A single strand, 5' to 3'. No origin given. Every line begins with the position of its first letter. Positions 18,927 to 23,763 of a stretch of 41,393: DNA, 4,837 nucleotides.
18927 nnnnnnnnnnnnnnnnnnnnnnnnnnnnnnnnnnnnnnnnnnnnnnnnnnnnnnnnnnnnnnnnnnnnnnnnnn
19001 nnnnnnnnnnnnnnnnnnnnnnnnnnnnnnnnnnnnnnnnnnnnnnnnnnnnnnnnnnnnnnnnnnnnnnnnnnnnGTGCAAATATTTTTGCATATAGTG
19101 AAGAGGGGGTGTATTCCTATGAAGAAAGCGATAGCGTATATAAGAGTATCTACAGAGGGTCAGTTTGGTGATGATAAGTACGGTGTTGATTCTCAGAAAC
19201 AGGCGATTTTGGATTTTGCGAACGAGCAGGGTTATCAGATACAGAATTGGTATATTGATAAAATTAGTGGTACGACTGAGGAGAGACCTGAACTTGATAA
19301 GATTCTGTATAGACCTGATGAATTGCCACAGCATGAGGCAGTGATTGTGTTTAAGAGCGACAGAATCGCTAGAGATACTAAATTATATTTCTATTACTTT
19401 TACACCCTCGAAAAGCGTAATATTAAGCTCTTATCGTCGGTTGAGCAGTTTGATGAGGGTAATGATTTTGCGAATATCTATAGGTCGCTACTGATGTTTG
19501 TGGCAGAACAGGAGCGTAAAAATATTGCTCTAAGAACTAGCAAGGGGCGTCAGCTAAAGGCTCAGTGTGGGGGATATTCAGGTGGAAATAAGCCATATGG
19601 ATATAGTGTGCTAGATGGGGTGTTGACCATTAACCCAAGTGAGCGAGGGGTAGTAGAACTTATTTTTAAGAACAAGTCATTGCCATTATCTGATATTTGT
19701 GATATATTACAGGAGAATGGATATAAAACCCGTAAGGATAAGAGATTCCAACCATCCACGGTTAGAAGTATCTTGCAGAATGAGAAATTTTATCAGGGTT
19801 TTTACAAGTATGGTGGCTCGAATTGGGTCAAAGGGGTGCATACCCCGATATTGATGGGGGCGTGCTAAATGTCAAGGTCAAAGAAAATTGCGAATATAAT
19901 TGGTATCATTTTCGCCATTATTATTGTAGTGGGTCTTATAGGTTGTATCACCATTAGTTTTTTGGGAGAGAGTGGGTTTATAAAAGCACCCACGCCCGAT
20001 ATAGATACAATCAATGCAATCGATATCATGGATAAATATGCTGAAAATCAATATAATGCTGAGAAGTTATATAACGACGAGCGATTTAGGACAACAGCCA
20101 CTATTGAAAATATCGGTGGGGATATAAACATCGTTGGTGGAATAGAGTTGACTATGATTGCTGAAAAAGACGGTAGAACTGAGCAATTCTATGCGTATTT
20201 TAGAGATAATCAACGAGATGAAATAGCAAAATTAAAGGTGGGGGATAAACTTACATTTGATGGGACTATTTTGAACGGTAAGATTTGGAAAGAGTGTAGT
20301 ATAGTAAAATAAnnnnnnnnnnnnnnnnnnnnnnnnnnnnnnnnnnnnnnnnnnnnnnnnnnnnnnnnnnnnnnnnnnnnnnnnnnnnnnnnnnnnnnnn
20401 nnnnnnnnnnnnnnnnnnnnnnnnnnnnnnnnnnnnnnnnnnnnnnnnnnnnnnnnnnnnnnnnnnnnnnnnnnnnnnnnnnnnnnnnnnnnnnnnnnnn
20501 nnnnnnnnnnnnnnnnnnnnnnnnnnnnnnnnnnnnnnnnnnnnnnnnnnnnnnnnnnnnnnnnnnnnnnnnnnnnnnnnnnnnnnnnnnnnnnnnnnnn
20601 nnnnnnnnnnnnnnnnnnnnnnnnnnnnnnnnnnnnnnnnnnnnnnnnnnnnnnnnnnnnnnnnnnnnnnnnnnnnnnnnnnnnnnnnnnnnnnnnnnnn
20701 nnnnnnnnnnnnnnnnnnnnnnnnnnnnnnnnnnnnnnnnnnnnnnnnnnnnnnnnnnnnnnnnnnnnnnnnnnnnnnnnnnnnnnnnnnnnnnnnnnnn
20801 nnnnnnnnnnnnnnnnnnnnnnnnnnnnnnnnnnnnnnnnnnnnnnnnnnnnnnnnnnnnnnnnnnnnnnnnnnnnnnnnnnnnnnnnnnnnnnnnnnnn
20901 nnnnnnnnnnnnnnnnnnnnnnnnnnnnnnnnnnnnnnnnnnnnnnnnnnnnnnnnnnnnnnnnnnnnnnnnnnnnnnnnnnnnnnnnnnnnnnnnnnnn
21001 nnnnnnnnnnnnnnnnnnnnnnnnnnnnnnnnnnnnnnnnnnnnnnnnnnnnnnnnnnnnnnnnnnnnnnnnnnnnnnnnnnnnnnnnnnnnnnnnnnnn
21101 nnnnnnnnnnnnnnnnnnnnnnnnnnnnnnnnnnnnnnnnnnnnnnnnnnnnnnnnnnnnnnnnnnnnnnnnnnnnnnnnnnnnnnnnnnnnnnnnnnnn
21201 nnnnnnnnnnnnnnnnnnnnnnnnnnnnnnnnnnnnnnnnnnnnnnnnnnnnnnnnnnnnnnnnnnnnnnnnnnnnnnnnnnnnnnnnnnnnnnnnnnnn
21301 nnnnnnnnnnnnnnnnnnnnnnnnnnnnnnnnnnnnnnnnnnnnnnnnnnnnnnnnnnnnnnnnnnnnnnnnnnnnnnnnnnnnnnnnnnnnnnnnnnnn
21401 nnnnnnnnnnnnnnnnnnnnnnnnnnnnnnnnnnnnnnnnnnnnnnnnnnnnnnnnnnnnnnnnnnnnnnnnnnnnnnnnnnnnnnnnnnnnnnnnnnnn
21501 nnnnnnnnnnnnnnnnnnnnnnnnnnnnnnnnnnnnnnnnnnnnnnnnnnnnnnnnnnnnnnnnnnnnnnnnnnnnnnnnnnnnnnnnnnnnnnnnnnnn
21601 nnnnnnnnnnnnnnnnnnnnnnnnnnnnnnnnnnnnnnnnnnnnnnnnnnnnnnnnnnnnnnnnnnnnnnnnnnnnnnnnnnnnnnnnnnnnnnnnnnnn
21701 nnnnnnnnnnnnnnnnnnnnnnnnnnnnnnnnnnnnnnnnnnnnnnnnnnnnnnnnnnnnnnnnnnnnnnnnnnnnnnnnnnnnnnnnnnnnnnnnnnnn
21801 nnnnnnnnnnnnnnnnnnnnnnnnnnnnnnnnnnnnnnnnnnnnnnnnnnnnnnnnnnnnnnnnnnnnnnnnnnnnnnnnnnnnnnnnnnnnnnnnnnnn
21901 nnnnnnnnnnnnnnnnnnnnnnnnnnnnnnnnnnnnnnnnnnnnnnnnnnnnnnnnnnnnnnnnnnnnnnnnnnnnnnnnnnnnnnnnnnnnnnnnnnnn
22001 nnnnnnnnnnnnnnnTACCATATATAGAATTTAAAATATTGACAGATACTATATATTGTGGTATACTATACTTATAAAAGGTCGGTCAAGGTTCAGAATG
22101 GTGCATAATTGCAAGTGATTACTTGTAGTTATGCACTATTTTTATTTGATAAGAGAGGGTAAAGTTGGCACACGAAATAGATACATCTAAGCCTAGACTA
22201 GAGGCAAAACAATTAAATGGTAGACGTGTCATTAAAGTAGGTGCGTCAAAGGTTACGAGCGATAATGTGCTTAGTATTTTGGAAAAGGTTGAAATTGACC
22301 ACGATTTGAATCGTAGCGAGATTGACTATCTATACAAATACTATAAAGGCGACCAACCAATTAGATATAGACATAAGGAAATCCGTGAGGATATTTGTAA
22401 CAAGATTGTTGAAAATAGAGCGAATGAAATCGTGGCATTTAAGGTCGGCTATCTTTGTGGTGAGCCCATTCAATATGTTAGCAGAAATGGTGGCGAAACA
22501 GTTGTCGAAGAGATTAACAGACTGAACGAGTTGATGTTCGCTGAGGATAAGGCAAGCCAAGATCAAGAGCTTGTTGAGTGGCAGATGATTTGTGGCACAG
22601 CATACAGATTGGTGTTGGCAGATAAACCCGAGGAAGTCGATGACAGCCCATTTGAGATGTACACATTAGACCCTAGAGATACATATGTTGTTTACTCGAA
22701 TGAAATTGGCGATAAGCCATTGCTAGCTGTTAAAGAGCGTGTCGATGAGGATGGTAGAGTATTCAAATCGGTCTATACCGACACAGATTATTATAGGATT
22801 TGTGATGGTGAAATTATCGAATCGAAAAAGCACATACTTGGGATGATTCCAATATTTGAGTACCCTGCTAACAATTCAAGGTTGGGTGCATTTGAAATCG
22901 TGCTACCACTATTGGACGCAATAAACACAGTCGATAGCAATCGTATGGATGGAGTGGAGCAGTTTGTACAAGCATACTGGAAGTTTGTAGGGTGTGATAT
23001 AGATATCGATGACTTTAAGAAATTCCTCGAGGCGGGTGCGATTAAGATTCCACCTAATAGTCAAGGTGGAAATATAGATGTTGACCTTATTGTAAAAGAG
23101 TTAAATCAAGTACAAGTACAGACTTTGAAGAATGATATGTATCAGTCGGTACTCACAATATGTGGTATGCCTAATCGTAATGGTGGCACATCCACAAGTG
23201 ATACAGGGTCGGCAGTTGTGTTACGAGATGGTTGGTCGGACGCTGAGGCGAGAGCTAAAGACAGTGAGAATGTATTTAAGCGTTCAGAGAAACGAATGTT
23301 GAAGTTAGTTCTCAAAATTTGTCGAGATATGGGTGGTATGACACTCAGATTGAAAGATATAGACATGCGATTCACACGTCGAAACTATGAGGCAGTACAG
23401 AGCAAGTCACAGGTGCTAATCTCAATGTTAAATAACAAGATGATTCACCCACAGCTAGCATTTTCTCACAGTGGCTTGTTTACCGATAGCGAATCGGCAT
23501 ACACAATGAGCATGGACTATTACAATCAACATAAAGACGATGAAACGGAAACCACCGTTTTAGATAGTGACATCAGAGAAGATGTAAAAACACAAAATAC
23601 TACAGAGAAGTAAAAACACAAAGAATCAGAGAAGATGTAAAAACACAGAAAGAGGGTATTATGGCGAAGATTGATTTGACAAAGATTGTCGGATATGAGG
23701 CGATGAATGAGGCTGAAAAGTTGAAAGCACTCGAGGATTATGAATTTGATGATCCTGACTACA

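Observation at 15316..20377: A 5-kb self-regulated accessory island sits between terS and terL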

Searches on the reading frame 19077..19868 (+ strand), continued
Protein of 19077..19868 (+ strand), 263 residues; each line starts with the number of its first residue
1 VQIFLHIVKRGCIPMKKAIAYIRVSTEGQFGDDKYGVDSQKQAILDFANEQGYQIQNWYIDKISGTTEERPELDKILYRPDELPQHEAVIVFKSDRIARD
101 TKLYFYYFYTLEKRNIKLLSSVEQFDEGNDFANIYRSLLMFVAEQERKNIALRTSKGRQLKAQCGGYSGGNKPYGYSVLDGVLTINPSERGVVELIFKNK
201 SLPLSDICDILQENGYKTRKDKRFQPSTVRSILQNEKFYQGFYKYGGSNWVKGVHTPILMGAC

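Call 76: find_encoding_contigs(protein=P0008, flank=5000, max_places=2)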
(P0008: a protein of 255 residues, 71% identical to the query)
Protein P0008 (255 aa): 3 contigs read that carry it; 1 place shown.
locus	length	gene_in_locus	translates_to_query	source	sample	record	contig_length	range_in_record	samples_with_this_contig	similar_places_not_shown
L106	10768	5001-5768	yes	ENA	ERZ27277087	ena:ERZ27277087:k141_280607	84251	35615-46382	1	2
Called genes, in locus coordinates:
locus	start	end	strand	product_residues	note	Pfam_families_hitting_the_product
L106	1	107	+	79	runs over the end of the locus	-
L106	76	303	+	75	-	-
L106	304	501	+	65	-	-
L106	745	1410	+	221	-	-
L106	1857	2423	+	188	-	-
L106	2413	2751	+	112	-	-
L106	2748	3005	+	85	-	-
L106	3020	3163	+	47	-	-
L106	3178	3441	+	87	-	-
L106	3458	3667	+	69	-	-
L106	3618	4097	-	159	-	-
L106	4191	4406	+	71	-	PF01381:HTH_3 (weak)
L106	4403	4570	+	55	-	-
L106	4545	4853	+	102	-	-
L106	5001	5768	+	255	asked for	PF00239:Resolvase, PF07508:Recombinase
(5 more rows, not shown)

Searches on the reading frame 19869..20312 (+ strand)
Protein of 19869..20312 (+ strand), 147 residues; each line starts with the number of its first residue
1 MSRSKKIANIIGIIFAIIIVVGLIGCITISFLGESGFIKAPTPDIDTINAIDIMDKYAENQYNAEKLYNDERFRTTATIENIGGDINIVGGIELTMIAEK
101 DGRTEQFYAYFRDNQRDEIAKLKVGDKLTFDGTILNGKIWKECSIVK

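Call 14: search_protein_families(library=pfam, proteins=[window:19869-20312:+], max_evalue=0.01)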
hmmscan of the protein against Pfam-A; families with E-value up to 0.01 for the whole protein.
window:19869-20312:+ (147 aa): 1 family
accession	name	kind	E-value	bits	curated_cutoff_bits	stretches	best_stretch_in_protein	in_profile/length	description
PF12869.13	tRNA_anti-like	-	4.1e-07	30.1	23.5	1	40-134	40-132/146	tRNA_anti-like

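Call 22: search_protein_families(library=padloc, proteins=[window:19869-20312:+], max_evalue=0.01)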
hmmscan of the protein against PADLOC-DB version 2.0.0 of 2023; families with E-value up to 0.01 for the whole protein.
window:19869-20312:+ (147 aa): 0 families

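Call 91: search_protein_families(library=phrogs, proteins=[window:19869-20309:+], max_evalue=0.001)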
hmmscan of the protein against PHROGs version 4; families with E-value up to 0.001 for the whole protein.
window:19869-20309:+ (147 aa): 0 families

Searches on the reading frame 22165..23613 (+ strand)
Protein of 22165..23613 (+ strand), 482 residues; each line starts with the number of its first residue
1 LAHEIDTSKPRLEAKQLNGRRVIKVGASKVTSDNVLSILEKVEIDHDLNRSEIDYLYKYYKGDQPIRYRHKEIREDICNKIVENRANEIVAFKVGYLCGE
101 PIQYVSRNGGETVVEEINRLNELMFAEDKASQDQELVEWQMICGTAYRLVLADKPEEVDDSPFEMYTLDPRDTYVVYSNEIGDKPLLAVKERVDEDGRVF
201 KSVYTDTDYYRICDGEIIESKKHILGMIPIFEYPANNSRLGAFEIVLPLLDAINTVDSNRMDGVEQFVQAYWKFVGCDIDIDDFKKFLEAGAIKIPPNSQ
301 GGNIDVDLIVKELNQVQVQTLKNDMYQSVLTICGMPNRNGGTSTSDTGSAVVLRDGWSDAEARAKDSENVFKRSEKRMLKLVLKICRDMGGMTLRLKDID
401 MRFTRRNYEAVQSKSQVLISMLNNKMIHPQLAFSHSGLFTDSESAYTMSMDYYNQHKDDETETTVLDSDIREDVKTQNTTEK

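Call 14: search_protein_families(library=pfam, proteins=[window:22165-23613:+], max_evalue=0.01)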
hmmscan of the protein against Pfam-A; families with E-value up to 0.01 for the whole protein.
window:22165-23613:+ (482 aa): 1 family
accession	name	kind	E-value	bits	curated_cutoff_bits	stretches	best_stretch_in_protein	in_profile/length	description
PF05133.19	SPP1_portal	-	6.6e-93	312.4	25.5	1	42-443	4-400/416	Phage portal protein, SPP1 Gp6-like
